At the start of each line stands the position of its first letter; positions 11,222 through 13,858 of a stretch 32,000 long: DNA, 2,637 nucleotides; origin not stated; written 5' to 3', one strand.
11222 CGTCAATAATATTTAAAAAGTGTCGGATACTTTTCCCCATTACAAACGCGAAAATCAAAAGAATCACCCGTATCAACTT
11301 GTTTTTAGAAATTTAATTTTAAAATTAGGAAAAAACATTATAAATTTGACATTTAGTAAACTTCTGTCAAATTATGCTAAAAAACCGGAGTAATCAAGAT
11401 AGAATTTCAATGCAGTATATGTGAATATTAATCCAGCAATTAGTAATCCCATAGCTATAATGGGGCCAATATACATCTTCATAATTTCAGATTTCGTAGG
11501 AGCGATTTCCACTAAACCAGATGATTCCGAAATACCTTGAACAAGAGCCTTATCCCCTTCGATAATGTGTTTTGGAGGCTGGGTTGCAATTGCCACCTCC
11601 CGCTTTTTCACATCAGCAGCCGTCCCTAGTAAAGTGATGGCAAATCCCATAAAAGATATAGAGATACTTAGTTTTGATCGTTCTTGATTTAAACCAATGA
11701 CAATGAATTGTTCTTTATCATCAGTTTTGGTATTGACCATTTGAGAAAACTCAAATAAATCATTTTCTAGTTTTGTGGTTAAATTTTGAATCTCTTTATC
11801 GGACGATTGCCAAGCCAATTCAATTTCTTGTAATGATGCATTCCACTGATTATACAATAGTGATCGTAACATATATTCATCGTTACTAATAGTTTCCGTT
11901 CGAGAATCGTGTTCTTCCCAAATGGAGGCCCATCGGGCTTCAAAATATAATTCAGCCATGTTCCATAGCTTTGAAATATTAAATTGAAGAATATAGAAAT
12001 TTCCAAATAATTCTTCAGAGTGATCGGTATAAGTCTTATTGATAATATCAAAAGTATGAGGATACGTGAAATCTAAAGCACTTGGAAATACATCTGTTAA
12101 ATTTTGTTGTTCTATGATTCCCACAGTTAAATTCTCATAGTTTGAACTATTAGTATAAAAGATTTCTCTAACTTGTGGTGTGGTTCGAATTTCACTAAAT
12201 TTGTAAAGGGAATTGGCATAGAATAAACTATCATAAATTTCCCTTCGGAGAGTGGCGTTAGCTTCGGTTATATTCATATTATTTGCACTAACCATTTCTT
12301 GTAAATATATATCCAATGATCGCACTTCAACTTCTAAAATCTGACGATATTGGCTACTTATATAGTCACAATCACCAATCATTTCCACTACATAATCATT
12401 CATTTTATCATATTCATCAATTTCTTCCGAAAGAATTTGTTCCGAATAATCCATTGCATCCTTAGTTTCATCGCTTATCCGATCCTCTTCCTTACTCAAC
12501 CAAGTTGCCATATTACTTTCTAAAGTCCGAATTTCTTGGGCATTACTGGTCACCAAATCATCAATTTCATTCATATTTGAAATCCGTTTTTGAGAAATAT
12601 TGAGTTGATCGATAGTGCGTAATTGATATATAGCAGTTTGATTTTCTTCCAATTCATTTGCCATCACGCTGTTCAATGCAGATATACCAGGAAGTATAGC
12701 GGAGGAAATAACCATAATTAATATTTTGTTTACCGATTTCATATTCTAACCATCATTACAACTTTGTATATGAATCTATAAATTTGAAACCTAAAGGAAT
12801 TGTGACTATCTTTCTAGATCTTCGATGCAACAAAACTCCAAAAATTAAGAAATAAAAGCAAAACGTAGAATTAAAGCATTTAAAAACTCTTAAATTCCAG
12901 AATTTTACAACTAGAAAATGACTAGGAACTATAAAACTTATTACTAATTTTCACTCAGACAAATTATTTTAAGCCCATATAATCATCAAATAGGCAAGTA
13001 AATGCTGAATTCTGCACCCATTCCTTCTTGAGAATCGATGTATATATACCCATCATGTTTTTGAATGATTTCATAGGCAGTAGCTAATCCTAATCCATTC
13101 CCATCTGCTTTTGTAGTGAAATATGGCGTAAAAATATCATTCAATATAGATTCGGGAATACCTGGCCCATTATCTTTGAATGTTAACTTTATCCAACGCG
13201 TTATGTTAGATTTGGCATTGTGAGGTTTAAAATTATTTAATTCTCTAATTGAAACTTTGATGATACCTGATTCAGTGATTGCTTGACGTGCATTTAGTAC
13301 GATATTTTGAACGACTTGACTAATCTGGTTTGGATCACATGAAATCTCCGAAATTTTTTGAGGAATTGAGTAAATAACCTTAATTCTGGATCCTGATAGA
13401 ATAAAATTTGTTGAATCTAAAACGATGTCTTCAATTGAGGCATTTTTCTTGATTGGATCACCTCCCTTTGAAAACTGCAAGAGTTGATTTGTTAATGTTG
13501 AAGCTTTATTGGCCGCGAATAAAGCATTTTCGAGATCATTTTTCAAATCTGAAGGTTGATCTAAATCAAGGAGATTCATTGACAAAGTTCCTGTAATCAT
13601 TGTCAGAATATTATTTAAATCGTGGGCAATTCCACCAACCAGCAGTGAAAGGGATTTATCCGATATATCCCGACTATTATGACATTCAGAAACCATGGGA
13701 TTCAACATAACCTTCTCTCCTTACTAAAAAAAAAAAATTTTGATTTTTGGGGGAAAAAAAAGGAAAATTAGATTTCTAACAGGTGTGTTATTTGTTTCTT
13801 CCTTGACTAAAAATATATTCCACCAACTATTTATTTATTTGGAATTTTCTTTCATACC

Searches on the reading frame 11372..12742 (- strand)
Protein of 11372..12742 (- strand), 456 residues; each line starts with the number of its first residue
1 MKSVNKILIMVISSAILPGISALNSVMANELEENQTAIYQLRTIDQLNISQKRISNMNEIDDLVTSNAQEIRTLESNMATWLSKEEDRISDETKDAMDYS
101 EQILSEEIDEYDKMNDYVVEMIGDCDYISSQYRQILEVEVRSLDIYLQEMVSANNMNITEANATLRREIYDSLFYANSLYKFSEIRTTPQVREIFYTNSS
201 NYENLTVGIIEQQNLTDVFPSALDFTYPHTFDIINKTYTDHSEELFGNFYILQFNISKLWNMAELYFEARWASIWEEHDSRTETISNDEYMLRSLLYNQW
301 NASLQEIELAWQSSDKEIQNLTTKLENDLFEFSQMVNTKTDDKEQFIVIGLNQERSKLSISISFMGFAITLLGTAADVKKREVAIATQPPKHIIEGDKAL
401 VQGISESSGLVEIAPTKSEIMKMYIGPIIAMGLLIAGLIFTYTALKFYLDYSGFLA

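Call 8: search_protein_families(library=pfam, proteins=[window:11372-12742:-], max_evalue=0.01)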
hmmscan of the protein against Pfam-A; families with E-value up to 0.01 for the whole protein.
window:11372-12742:- (456 aa): 0 families

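Call 9: search_protein_families(library=ncbifam, proteins=[window:11372-12742:-], max_evalue=0.01)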
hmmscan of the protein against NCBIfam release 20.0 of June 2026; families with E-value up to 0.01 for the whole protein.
window:11372-12742:- (456 aa): 0 families

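Call 45: search_protein_families(library=pfam, proteins=[window:11372-12742:-], max_evalue=0.1)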
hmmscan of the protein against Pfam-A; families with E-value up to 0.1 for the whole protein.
window:11372-12742:- (456 aa): 1 family
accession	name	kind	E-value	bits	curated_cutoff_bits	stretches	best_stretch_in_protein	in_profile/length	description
PF22456.1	PqqF-like_C_4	-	0.047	14.3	27.5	0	36-114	8-91/100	PQQ synthase PqqF-like, C-terminal lobe domain 4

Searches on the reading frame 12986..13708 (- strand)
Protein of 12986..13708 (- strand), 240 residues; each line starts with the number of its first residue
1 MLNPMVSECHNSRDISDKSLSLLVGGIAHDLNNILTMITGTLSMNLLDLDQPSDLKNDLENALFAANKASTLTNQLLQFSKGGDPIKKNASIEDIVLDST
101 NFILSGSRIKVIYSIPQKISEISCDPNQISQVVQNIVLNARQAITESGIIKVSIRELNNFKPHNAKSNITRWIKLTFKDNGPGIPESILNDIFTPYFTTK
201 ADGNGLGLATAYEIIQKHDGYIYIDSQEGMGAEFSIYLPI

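Call 8: search_protein_families(library=pfam, proteins=[window:12986-13708:-], max_evalue=0.01)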
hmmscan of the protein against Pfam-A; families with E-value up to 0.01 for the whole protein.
window:12986-13708:- (240 aa): 4 families
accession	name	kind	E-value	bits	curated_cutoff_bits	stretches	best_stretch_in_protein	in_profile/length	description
PF02518.31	HATPase_c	-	2.6e-22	79.8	26.4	1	125-239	2-108/111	Histidine kinase-, DNA gyrase B-, and HSP90-like ATPase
PF00512.31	HisKA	-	4e-09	36.8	26.9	1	20-82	2-63/66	His Kinase A (phospho-acceptor) domain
PF09481.15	CRISPR_Cse1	-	0.0048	16.5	24.7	1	12-87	320-397/450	CRISPR-associated protein Cse1 (CRISPR_cse1)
PF14501.12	HATPase_c_5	-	0.007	16.7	22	0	128-230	5-94/102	GHKL domain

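Call 9: search_protein_families(library=ncbifam, proteins=[window:12986-13708:-], max_evalue=0.01)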
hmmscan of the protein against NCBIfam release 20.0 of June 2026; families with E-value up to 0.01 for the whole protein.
window:12986-13708:- (240 aa): 76 families (the best 25 are shown)
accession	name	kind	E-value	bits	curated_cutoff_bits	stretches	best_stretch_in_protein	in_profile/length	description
NF010411.0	PRK13837.1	equivalog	4.1e-53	180.6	647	1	23-240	453-675/828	two-component system VirA-like sensor kinase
NF008468.0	PRK11360.1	equivalog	4.7e-45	154.1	646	1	20-240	396-608/616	two-component system sensor histidine kinase AtoS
NF046020.1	HisKinCckABruc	equivalog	2.7e-41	141.3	1000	1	22-239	482-706/868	cell cycle histidine kinase CckA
NF010076.0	PRK13557.1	subfamily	1.3e-34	119.6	631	1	19-240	162-394/540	histidine kinase famiy protein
NF007688.0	PRK10364.1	equivalog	1.7e-34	119.4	479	1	21-240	241-451/460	two-component system sensor histidine kinase ZraS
NF046026.1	HisKinCckACaul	equivalog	5.8e-34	117.2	1000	1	21-240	303-532/678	cell cycle histidine kinase CckA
NF008293.1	PRK11073.1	equivalog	1.6e-25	90.1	240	1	21-240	131-347/349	nitrogen regulation protein NR(II)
NF047497.1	HK_LIC_12097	equivalog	2.2e-22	79.3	500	1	19-240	149-366/367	LIC_12097 family sensor histidine kinase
NF052574.1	HisKinEspCMyxo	equivalog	7e-22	77.4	1200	1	22-239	419-636/785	serine histidine kinase EspC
NF047466.1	hybrid_RR_LvrB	exception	6.8e-21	74.9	500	1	19-240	151-376/377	hybrid histidine kinase/response regulator LvrB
NF038348.1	T2SS_HK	subfamily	7.9e-21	74.1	450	1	118-240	461-573/574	histidine kinase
NF033092.0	HK_WalK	equivalog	1.2e-19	70.4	725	1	94-240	454-594/594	cell wall metabolism sensor histidine kinase WalK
NF006800.0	PRK09303.1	equivalog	2.1e-19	69.8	342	1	27-240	158-377/383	histidine kinase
NF053867.1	SprKinKinDBac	equivalog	5.2e-19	68.1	775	1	71-240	336-497/500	sporulation kinase KinD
NF041777.1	sens_FixL_Rhizob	equivalog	7.4e-18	64.4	850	1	25-240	267-481/485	sensor protein FixL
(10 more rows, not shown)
